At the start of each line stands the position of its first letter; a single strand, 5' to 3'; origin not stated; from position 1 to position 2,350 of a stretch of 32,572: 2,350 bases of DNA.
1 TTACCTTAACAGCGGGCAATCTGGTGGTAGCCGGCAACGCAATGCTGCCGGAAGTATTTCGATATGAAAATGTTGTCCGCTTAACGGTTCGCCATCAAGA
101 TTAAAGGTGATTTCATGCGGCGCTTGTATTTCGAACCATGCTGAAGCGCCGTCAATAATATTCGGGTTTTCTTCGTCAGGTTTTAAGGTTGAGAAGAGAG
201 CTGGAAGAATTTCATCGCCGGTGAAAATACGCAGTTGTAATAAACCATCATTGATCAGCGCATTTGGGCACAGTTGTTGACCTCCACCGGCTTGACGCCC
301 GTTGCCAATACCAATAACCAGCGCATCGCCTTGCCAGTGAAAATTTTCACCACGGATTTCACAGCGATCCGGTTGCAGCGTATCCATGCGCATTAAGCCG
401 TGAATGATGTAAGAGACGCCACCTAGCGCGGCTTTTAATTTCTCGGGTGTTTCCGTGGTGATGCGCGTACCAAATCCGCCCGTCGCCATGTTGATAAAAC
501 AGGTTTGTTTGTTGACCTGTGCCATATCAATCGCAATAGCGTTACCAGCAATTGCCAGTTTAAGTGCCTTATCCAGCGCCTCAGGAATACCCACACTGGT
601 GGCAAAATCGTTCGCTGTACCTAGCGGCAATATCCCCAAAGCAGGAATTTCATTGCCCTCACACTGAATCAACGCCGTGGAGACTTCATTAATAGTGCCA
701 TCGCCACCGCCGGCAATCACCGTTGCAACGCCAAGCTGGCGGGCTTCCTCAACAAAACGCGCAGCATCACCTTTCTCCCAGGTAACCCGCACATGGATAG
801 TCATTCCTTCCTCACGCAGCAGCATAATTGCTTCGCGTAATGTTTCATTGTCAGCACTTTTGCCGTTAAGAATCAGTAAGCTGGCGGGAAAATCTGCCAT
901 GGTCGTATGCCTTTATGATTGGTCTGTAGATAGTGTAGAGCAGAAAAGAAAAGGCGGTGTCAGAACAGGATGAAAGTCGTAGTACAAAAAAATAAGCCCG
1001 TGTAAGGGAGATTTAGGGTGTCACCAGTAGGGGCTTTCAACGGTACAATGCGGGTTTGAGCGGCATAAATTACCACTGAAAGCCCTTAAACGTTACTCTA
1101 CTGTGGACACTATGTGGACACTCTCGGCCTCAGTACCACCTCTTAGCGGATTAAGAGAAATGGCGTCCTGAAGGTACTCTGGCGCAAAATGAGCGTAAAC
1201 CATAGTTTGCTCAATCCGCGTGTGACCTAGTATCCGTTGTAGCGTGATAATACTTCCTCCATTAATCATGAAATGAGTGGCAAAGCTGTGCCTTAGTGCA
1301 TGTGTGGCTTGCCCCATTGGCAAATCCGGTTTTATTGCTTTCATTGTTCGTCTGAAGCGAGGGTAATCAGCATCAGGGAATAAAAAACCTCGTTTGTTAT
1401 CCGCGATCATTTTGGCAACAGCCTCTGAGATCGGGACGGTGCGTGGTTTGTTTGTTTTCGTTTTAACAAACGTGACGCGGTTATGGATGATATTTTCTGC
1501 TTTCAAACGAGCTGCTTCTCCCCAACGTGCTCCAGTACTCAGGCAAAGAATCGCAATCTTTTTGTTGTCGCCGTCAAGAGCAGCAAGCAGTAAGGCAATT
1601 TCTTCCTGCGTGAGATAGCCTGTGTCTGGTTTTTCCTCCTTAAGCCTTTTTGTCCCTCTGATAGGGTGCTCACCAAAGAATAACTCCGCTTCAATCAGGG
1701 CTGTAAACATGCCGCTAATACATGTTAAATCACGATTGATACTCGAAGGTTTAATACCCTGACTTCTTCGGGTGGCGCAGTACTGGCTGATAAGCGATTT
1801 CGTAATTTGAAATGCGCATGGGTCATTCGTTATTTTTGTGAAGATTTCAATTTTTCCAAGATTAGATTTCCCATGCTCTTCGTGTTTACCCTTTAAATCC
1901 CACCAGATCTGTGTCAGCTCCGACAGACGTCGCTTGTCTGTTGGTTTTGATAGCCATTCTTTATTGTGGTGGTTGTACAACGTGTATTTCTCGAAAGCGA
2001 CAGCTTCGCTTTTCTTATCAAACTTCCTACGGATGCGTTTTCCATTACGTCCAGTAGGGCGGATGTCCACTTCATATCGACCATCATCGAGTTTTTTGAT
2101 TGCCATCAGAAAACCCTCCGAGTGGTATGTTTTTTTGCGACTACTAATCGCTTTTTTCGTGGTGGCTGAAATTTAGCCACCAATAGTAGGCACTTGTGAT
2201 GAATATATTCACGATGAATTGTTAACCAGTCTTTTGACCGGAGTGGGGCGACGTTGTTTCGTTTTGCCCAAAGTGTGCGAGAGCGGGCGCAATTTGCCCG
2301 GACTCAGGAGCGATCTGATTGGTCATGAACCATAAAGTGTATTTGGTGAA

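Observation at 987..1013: P2-type att core directly upstream of yegS; attR lies outside the window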

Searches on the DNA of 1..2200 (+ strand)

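Call 4: search_dna_similar(query=window:901-2200:+, collection=phages, mode=near, max_rows=25)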
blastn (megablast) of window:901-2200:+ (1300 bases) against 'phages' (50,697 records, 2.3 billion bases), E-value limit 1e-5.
Records with a match: 25; places in all: 25; records where one place covers at least 80% of the query: 25.
Best place of each record, by identity: >=99% 10; 95-99% 1; 60-80% 14.
By first word of the organism name: Klebsiella 14; Peduovirus 6; Escherichia 3; Bacteriophage 2.
By host as written in the record: Klebsiella pneumoniae 12; - 6; Escherichia coli 5; Klebsiella pneumoniae ST16-OXA48 2.
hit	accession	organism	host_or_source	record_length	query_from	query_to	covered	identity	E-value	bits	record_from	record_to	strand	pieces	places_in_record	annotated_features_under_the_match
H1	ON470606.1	Escherichia phage vB_EcoM-720R8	Escherichia coli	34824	8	1300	99%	98.4%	0e+0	2280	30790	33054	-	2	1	integrase | putative protein YegR | hypothetical protein (x2)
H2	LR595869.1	Peduovirus P22H4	-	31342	87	1300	93%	99.8%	0e+0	2231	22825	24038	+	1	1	Phage integrase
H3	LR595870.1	Peduovirus P22H1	-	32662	87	1300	93%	99.8%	0e+0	2231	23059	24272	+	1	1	Integrase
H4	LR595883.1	Peduovirus P24C9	-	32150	87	1300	93%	99.8%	0e+0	2231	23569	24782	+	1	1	Phage integrase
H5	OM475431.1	Escherichia phage 9W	Escherichia coli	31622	87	1300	93%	99.8%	0e+0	2231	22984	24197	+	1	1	integrase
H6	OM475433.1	Escherichia phage 10W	Escherichia coli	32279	87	1300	93%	99.8%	0e+0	2231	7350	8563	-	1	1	integrase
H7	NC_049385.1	Peduovirus P22H4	-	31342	87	1300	93%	99.8%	0e+0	2231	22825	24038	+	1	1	integrase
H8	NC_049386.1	Peduovirus P22H1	-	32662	87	1300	93%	99.8%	0e+0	2231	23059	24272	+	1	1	integrase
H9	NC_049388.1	Peduovirus P24C9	-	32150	87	1300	93%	99.8%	0e+0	2231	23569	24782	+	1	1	integrase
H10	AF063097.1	Bacteriophage P2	Escherichia coli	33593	87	1300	93%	99.3%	0e+0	2193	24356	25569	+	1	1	int: Int | Cox | Int (x2) | attP | IHF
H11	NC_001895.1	Bacteriophage P2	Escherichia coli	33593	87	1300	93%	99.3%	0e+0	2193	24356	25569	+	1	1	int: integrase | Cox | Int (x2) | attP | IHF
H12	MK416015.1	Klebsiella phage ST16-OXA48phi5.4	Klebsiella pneumoniae ST16-OXA48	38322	132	1225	84%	74.2%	3e-119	435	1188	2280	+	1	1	integrase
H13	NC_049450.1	Klebsiella phage ST16-OXA48phi5.4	Klebsiella pneumoniae ST16-OXA48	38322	132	1225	84%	74.2%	3e-119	435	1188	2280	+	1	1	integrase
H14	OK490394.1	Klebsiella phage Kp4845-1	Klebsiella pneumoniae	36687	132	1225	84%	74.1%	1e-117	429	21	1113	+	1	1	record has no annotation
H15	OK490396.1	Klebsiella phage Kp4846-1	Klebsiella pneumoniae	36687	132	1225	84%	74.1%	1e-117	429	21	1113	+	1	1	record has no annotation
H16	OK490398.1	Klebsiella phage Kp4847-1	Klebsiella pneumoniae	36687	132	1225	84%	74.1%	1e-117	429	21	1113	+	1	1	record has no annotation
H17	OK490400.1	Klebsiella phage Kp4848-1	Klebsiella pneumoniae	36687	132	1225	84%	74.1%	1e-117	429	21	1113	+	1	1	record has no annotation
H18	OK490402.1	Klebsiella phage Kp4849-1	Klebsiella pneumoniae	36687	132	1225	84%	74.1%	1e-117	429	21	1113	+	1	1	record has no annotation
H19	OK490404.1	Klebsiella phage Kp4850-1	Klebsiella pneumoniae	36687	132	1225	84%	74.1%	1e-117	429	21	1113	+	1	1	record has no annotation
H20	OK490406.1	Klebsiella phage Kp4851-1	Klebsiella pneumoniae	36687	132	1225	84%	74.1%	1e-117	429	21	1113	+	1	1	record has no annotation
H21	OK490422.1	Klebsiella phage Kp4867-1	Klebsiella pneumoniae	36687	132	1225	84%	74.1%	1e-117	429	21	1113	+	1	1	record has no annotation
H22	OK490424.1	Klebsiella phage Kp4868-1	Klebsiella pneumoniae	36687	132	1225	84%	74.1%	1e-117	429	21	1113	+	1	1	record has no annotation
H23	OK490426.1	Klebsiella phage Kp4869-1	Klebsiella pneumoniae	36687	132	1225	84%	74.1%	1e-117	429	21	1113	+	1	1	record has no annotation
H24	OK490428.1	Klebsiella phage Kp4870-1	Klebsiella pneumoniae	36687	132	1225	84%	74.1%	1e-117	429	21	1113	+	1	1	record has no annotation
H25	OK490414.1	Klebsiella phage Kp4861-1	Klebsiella pneumoniae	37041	132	1225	84%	73.8%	7e-111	407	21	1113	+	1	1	record has no annotation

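Call 5: search_dna_similar(query=window:700-1300:+, collection=ecoli_genomes, mode=near, max_rows=30)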
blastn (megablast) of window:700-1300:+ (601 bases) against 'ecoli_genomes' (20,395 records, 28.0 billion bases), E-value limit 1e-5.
Records with a match: 5421; places in all: 5603; records where one place covers at least 80% of the query: 580.
Genomes with a match: 5418 of 5426; with a place that covers at least 80% of the query: 579. Places per genome that has any: lowest 1, median 1, highest 3. On chromosomes: 5599 places; on plasmids: 4.
Best place of each record, by identity: >=99% 147; 95-99% 32; 90-95% 589; 80-90% 4653.
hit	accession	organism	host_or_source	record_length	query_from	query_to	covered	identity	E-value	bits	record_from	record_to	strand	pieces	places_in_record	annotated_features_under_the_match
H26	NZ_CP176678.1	Escherichia coli O121 strain GTVSS-020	all-purpose wheat flour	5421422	1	601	100%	94.9%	1e-160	949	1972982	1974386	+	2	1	yegR: protein YegR | site-specific integrase | yegS: lipid kinase YegS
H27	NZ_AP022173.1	Escherichia coli strain WP7-S17-ESBL-01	-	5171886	1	601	100%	94.7%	1e-160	945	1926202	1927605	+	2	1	yegR: protein YegR | site-specific integrase | yegS: lipid kinase YegS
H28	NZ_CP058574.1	Escherichia coli strain EC1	Homo sapiens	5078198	1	601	100%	94.7%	1e-160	945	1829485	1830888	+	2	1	yegR: protein YegR | site-specific integrase | yegS: lipid kinase YegS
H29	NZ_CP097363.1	Escherichia coli strain AGR6137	water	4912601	1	601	100%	94.7%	1e-160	945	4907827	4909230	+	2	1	yegR: protein YegR | site-specific integrase | yegS: lipid kinase YegS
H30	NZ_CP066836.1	Escherichia coli strain Ec-FL1-1X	Gallus gallus domesticus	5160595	1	601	100%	94.7%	1e-160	945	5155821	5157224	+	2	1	yegR: protein YegR | site-specific integrase | yegS: lipid kinase YegS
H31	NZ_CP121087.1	Escherichia coli strain ST3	Homo sapiens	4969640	1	601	100%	94.7%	1e-160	945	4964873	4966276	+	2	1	yegR: protein YegR | site-specific integrase | yegS: lipid kinase YegS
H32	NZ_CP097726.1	Escherichia coli strain MS1050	Chicken heart (Gallus gallus)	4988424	1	601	100%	94.7%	1e-160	945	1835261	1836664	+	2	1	yegR: protein YegR | site-specific integrase | yegS: lipid kinase YegS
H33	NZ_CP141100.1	Escherichia coli strain KE40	Homo sapiens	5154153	1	601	100%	94.7%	1e-160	945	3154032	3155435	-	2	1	yegR: protein YegR | site-specific integrase | yegS: lipid kinase YegS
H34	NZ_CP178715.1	Escherichia coli strain VTB96959v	Chicken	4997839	1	601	100%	94.7%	1e-160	945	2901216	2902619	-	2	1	yegR: protein YegR | site-specific integrase | yegS: lipid kinase YegS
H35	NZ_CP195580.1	Escherichia coli strain A_5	cattle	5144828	1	601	100%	94.7%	1e-160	945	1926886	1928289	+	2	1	yegR: protein YegR | site-specific integrase | yegS: lipid kinase YegS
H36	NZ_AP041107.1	Escherichia coli strain HR5-1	Homo sapiens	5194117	1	601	100%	94.7%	1e-160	945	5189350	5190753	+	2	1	yegR: protein YegR | site-specific integrase | yegS: lipid kinase YegS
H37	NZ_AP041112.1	Escherichia coli strain HR12-1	Homo sapiens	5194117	1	601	100%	94.7%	1e-160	945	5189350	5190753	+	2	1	yegR: protein YegR | site-specific integrase | yegS: lipid kinase YegS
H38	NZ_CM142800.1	Escherichia coli strain GPEC859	chicken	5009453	1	601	100%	94.7%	1e-160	945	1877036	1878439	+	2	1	yegR: protein YegR | site-specific integrase | yegS: lipid kinase YegS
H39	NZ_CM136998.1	Escherichia coli strain UPEC69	Homo sapiens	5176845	1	601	100%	94.7%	1e-160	945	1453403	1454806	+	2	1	yegR: protein YegR | site-specific integrase | yegS: lipid kinase YegS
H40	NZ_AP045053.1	Escherichia coli strain JNE25-003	Homo sapiens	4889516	1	601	100%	94.7%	1e-160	945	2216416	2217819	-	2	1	yegR: protein YegR | site-specific integrase | yegS: lipid kinase YegS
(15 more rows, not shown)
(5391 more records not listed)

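Call 6: get_annotated_region(hit=H10, flank=600)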
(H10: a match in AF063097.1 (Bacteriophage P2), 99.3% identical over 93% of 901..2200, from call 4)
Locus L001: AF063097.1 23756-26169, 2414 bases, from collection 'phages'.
description: Bacteriophage P2, complete genome.
organism: Bacteriophage P2 (NCBI taxid 2905681)
taxonomy: Viruses; Duplodnaviria; Heunggongvirae; Uroviricota; Caudoviricetes; Peduoviridae; Peduovirus; Peduovirus P2
host: Escherichia coli; source: -; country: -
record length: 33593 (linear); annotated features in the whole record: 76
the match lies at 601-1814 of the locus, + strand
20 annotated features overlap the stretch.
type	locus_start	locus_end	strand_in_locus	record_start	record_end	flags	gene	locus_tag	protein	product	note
CDS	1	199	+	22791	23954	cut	D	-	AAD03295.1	gpD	essential tail protein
regulatory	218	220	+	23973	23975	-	-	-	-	minus_35_signal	-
regulatory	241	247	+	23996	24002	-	-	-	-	minus_10_signal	-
CDS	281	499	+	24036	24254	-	ogr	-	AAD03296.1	Ogr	-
regulatory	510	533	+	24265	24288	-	-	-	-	terminator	rho-independent terminator for ogr transcript and F operon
protein_bind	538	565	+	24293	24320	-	-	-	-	Int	P arm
protein_bind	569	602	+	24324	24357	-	-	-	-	IHF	-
protein_bind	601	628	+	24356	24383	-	-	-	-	Int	attP core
misc_feature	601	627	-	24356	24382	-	-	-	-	-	attP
protein_bind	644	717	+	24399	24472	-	-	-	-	Cox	-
CDS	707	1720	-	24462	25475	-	int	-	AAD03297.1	Int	integrase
protein_bind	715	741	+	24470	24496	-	-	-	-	Int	P' arm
CDS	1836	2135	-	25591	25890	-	C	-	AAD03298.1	gpC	immunity repressor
regulatory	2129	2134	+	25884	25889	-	-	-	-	minus_35_signal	early promoter Pe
misc_feature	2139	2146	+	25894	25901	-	-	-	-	-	O1 repressor binding site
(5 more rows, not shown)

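Call 7: search_dna_similar(query=window:1-986:+, collection=ecoli_genomes, mode=near, max_rows=25, rows=spread)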
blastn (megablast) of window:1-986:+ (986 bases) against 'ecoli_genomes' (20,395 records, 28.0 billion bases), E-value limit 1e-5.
Records with a match: 5417; places in all: 5419; records where one place covers at least 80% of the query: 5407.
Genomes with a match: 5416 of 5426; with a place that covers at least 80% of the query: 5406. Places per genome that has any: lowest 1, median 1, highest 2. On chromosomes: 5417 places; on plasmids: 2.
Best place of each record, by identity: 90-95% 2; 80-90% 5415.
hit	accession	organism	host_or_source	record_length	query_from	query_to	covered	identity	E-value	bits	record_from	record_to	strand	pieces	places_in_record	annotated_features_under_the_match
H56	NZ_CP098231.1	Escherichia coli strain XJ34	bovine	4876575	1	979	99%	87.7%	0e+0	1140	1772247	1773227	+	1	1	yegS: lipid kinase YegS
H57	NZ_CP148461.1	Escherichia coli strain Z1323CEC0008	Chicken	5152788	8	982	99%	87.1%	0e+0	1105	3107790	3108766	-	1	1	yegS: lipid kinase YegS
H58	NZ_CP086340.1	Escherichia coli strain ESY003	Homo sapiens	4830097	8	979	99%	87.2%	0e+0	1105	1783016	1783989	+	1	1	yegS: lipid kinase YegS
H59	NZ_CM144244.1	Escherichia coli strain CB8671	Homo sapiens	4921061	8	979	99%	87.2%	0e+0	1105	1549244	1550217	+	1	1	yegS: lipid kinase YegS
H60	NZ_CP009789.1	Escherichia coli K-12 strain K-12 ER3413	-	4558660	8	982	99%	86.8%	0e+0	1088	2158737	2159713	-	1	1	yegS: lipid kinase YegS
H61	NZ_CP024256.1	Escherichia coli strain ATCC 43886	Homo sapiens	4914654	8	982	99%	86.7%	0e+0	1083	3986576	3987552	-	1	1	yegS: lipid kinase YegS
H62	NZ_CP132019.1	Escherichia coli strain JCH767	Homo sapiens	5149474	14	982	98%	87.2%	0e+0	1105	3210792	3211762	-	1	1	yegS: lipid kinase YegS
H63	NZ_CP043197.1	Escherichia coli O16:H48 strain PG20180061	mouse gut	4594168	8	979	99%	86.9%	0e+0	1088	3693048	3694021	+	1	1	yegS: lipid kinase YegS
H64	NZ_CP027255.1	Escherichia coli strain EC11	cow dung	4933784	14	979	98%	87.4%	0e+0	1110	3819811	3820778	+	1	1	yegS: lipid kinase YegS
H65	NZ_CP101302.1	Escherichia coli strain 2000-3039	Homo sapiens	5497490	17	982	98%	87.4%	0e+0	1110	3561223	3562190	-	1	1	yegS: lipid kinase YegS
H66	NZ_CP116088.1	Escherichia coli strain DETEC-S565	ICU staff rectal swab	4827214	14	979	98%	87.4%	0e+0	1110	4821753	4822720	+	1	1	yegS: lipid kinase YegS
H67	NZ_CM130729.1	Escherichia coli strain IAL7250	Homo sapiens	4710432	14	979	98%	87.4%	0e+0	1110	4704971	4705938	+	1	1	yegS: lipid kinase YegS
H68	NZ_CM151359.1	Escherichia coli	Homo sapiens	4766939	17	982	98%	87.4%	0e+0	1110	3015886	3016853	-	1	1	yegS: lipid kinase YegS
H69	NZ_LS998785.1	Escherichia coli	-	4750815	14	979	98%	87.4%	0e+0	1110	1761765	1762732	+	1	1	yegS: lipid kinase YegS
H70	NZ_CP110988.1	Escherichia coli strain XYEH3314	Homo sapiens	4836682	8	979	99%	86.8%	0e+0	1083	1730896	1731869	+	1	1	yegS: lipid kinase YegS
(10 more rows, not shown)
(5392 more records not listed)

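Call 9: get_annotated_region(hit=H26, flank=1500)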
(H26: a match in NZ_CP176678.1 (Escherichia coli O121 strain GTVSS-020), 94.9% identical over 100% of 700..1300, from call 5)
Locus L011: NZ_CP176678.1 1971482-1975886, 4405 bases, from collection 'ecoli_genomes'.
description: Escherichia coli O121 strain GTVSS-020 chromosome, complete genome
organism: Escherichia coli O121 strain GTVSS-020 (NCBI taxid 1055537)
replicon: chromosome; assembly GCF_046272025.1
host: -; source: all-purpose wheat flour; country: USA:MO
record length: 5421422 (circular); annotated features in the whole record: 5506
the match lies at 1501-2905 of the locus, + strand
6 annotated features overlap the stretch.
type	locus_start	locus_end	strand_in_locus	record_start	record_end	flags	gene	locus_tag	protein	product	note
CDS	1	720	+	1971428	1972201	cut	-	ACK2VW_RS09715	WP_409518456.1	DeoR/GlpR family DNA-binding transcription regulator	-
CDS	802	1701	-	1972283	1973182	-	yegS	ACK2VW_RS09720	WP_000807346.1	lipid kinase YegS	-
CDS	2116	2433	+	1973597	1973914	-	yegR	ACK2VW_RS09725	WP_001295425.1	protein YegR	-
CDS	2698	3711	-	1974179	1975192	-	-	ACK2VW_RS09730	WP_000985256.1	site-specific integrase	-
CDS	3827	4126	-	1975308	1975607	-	-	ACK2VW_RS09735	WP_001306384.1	helix-turn-helix domain-containing protein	-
CDS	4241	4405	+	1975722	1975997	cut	-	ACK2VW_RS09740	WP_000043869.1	regulatory phage cox family protein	-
